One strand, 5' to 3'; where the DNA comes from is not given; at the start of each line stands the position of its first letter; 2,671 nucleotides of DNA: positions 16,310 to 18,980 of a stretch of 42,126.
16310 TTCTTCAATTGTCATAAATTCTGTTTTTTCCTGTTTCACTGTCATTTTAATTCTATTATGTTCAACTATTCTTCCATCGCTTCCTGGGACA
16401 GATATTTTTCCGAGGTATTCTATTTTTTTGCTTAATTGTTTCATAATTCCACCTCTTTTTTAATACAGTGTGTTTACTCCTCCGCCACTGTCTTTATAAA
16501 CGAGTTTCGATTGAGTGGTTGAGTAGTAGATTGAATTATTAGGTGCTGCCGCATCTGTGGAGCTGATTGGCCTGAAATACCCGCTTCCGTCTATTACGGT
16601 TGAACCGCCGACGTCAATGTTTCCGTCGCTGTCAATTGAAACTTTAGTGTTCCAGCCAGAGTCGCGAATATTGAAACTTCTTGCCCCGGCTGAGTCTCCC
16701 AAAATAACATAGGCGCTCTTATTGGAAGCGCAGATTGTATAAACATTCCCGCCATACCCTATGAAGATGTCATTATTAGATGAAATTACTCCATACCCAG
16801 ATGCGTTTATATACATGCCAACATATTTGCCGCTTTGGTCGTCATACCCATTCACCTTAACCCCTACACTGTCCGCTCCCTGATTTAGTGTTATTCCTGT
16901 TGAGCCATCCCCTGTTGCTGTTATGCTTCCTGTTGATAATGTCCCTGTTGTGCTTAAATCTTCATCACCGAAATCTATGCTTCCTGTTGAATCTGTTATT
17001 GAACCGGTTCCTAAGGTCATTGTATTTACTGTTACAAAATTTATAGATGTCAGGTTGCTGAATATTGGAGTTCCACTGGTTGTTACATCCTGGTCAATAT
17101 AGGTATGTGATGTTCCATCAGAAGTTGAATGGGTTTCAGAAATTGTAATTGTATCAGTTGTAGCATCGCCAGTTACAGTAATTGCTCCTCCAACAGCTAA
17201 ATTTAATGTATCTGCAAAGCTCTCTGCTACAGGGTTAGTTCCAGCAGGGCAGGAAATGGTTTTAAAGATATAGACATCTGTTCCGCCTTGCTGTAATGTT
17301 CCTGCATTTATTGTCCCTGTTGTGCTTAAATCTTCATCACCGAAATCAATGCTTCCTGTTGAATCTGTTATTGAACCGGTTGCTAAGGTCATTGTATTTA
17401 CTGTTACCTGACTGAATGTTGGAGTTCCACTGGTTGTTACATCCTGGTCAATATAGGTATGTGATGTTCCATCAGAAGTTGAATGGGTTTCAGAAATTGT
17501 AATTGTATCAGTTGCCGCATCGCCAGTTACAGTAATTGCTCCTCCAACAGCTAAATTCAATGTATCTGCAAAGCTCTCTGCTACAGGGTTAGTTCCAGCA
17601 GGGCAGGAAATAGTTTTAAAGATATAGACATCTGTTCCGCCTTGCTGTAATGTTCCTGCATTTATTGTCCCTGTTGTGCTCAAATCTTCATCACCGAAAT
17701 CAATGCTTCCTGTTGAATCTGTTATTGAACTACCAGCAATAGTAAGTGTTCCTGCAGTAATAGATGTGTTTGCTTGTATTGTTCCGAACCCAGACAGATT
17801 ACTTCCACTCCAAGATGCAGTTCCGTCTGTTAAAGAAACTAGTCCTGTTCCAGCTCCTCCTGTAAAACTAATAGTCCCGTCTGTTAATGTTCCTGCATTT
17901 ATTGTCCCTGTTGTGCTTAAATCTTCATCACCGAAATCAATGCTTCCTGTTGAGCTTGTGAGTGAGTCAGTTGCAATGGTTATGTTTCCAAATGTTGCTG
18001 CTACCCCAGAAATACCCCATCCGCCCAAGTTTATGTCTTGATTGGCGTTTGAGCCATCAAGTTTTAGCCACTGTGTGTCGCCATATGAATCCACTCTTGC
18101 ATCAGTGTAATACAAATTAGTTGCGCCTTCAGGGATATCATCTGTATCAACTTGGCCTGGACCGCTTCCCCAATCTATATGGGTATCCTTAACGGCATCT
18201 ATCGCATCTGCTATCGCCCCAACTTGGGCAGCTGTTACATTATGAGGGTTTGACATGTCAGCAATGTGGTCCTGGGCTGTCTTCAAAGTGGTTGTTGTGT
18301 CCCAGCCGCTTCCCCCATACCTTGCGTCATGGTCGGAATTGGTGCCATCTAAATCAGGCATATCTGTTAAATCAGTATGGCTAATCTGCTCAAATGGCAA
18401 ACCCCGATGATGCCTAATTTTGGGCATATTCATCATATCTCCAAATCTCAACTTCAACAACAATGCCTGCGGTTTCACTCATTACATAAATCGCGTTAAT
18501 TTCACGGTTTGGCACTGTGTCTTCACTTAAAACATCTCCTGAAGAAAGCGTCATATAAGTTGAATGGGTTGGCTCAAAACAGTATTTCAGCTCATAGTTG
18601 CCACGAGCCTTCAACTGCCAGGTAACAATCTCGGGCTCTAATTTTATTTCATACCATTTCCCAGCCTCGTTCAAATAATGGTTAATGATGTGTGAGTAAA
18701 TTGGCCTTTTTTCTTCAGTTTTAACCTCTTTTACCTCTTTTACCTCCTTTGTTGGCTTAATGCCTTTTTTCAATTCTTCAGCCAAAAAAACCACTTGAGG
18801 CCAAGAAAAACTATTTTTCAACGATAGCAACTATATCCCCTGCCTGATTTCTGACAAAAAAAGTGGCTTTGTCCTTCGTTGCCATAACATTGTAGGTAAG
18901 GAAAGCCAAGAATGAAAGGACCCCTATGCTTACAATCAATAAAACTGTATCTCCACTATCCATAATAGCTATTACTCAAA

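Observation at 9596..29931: No recognisable terminase, portal, HK97 or double-jelly-roll capsid gene: possibly an undescribed virion architecture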

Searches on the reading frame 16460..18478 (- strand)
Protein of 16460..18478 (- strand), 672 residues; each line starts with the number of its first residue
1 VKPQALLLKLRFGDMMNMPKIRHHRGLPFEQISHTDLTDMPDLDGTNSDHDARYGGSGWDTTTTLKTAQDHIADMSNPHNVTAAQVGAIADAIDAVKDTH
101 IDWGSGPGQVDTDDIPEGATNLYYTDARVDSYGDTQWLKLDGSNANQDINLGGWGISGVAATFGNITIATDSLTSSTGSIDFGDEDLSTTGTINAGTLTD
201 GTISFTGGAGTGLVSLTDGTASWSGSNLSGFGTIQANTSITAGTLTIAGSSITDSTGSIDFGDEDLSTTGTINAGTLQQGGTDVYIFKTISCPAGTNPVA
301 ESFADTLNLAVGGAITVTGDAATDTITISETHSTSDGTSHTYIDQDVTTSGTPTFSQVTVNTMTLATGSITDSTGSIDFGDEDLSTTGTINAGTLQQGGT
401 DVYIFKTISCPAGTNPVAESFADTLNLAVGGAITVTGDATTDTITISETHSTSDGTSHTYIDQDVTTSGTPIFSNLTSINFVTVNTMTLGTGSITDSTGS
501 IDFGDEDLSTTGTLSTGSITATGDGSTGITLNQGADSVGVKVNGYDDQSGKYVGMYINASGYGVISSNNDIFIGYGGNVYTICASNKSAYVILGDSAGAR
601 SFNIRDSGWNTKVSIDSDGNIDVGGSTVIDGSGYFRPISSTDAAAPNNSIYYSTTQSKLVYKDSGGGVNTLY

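Call 5: search_protein_families(library=pfam, max_evalue=0.1, proteins=[window:16460-18478:-])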
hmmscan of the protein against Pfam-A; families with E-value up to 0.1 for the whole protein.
window:16460-18478:- (672 aa): 0 families

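Call 6: search_protein_families(library=phrogs, max_evalue=0.1, proteins=[window:16460-18478:-])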
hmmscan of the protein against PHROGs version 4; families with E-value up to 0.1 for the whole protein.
window:16460-18478:- (672 aa): 1 family
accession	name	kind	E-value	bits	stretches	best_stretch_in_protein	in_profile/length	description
phrog_36164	-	unknown function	7.9e-07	29.8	0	246-267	32-53/75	-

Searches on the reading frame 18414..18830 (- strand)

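Call 5: search_protein_families(library=pfam, max_evalue=0.1, proteins=[window:18414-18830:-])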
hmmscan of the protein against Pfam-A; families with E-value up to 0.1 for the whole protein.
window:18414-18830:- (138 aa): 1 family
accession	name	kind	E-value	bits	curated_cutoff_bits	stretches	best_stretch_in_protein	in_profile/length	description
PF01233.25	NMT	-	0.075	13.3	25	1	36-79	30-73/160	Myristoyl-CoA:protein N-myristoyltransferase, N-terminal domain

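Call 6: search_protein_families(library=phrogs, max_evalue=0.1, proteins=[window:18414-18830:-])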
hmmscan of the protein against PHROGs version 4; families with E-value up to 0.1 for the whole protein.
window:18414-18830:- (138 aa): 2 families
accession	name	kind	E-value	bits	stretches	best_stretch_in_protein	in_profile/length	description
phrog_23244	-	unknown function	0.0076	17.3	1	21-73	9-58/119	-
phrog_15449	-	unknown function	0.083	14.2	0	32-67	22-57/69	-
